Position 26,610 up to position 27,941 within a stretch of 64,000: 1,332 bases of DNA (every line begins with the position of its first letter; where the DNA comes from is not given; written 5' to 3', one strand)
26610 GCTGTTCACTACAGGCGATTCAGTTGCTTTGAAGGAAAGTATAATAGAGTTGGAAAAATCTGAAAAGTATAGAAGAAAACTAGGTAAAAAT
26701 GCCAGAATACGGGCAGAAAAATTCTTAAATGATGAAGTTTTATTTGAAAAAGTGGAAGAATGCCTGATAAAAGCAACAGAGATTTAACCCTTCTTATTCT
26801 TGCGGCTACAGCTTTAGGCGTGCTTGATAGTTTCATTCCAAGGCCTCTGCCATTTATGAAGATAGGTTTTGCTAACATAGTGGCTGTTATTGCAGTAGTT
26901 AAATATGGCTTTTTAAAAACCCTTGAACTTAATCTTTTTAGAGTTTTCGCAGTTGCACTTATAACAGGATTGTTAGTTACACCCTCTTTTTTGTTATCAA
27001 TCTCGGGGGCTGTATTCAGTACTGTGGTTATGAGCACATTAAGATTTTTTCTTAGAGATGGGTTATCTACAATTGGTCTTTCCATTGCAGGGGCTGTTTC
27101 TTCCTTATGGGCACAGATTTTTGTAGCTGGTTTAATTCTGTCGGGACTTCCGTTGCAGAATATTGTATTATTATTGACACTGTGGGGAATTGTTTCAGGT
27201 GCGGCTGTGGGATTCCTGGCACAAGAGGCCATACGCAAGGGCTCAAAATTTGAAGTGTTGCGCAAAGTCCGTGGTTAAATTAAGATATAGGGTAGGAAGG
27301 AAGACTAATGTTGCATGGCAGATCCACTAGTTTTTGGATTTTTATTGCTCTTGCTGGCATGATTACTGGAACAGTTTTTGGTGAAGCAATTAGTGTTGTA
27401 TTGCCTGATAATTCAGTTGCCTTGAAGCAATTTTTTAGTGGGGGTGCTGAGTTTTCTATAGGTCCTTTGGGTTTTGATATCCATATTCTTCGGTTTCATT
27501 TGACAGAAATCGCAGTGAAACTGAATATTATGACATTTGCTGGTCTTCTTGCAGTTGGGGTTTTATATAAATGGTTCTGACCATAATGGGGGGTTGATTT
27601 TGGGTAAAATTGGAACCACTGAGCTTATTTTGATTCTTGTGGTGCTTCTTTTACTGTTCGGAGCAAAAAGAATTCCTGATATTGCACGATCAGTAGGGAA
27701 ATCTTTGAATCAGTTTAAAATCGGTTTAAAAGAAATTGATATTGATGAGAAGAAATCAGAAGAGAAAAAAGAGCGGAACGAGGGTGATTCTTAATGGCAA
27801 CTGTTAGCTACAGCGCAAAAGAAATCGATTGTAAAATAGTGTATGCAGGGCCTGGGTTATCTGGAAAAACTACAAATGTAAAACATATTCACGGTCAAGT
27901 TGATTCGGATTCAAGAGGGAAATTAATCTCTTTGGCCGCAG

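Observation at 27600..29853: tatA - MglA-like GTPase - zinc-ribbon membrane protein: an MglB-less MglA module translationally coupled to a Tat component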

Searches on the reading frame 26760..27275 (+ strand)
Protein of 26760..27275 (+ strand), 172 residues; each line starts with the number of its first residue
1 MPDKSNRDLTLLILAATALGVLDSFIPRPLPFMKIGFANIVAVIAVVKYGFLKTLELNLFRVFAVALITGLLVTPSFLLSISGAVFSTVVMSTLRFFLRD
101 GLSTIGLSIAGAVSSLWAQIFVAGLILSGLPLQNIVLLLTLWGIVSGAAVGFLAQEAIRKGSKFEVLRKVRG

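Call 4: search_protein_families(library=pfam, proteins=[window:26760-27275:+], max_evalue=0.1)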
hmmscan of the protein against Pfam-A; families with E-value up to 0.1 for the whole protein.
window:26760-27275:+ (172 aa): 1 family
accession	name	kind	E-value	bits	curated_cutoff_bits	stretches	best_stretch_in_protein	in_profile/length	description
PF07456.16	Hpre_diP_synt_I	-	1.7e-29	103.1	30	1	12-155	1-145/147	Heptaprenyl diphosphate synthase component I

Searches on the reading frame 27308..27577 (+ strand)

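Call 4: search_protein_families(library=pfam, proteins=[window:27308-27577:+], max_evalue=0.1)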
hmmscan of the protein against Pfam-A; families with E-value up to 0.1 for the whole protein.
window:27308-27577:+ (90 aa): 1 family
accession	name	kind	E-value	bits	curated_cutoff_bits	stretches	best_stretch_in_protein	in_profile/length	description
PF14209.11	DUF4321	-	0.0027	17.9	27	1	42-87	3-48/48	Domain of unknown function (DUF4321)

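Call 9: search_protein_families(library=ncbifam, proteins=[window:27308-27577:+], max_evalue=0.1)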
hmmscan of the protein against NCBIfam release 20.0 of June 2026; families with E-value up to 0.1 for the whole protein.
window:27308-27577:+ (90 aa): 0 families

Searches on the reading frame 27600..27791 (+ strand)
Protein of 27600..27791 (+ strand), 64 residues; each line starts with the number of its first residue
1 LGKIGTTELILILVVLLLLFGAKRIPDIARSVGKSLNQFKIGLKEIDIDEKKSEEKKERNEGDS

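Call 9: search_protein_families(library=ncbifam, proteins=[window:27600-27791:+], max_evalue=0.1)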
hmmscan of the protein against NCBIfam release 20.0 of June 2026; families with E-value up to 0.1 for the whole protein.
window:27600-27791:+ (64 aa): 25 families
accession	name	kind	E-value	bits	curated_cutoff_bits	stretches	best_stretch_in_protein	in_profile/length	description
NF001854.0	PRK00575.1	equivalog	2e-18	66.9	72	1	1-60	1-60/94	Sec-independent protein translocase subunit TatA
NF011430.0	PRK14861.1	subfamily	1.1e-17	63.3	62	1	1-59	2-60/61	twin arginine translocase protein A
TIGR01411.1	tatAE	subfamily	3.7e-16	58.4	53.9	1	4-47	2-45/47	twin-arginine translocase TatA/TatE family subunit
NF011429.0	PRK14857.1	equivalog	9.7e-12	45.2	77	1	4-60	6-62/91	TatA/E family twin arginine-targeting protein translocase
NF002813.0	PRK02958.1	equivalog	9.2e-09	35.3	83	1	1-59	1-59/73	Sec-independent protein translocase subunit TatA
NF047942.1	TatA_Rickett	exception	1.2e-08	34.5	90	1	4-45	3-44/45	twin-arginine translocase TatA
NF001940.0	PRK00720.1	equivalog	1.6e-08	34.5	83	1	1-56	1-57/78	twin-arginine translocase TatA/TatE family subunit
TIGR01410.1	tatB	equivalog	2e-08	34.7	56.5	1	4-46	3-45/80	Sec-independent protein translocase protein TatB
NF002402.0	PRK01470.1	equivalog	2.7e-08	33.3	71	1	4-53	3-52/53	twin arginine translocase protein A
NF003393.0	PRK04561.1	equivalog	2.8e-07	30.3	104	1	1-52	1-52/75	twin arginine translocase protein A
NF002377.0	PRK01371.1-4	equivalog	6.7e-07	29.7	96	1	3-40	3-40/119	sec-independent translocase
NF002922.0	PRK03554.1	equivalog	1.4e-06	28.8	125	1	1-53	1-53/89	Sec-independent protein translocase subunit TatA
NF002500.0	PRK01833.1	equivalog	2e-06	28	115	1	1-52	1-50/74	Sec-independent protein translocase subunit TatA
NF003396.0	PRK04598.1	equivalog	2.6e-06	27.7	121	1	1-57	1-54/81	Sec-independent protein translocase subunit TatA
NF001681.0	PRK00442.1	equivalog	5e-06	27.2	102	1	6-56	6-56/92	twin-arginine translocase TatA/TatE family subunit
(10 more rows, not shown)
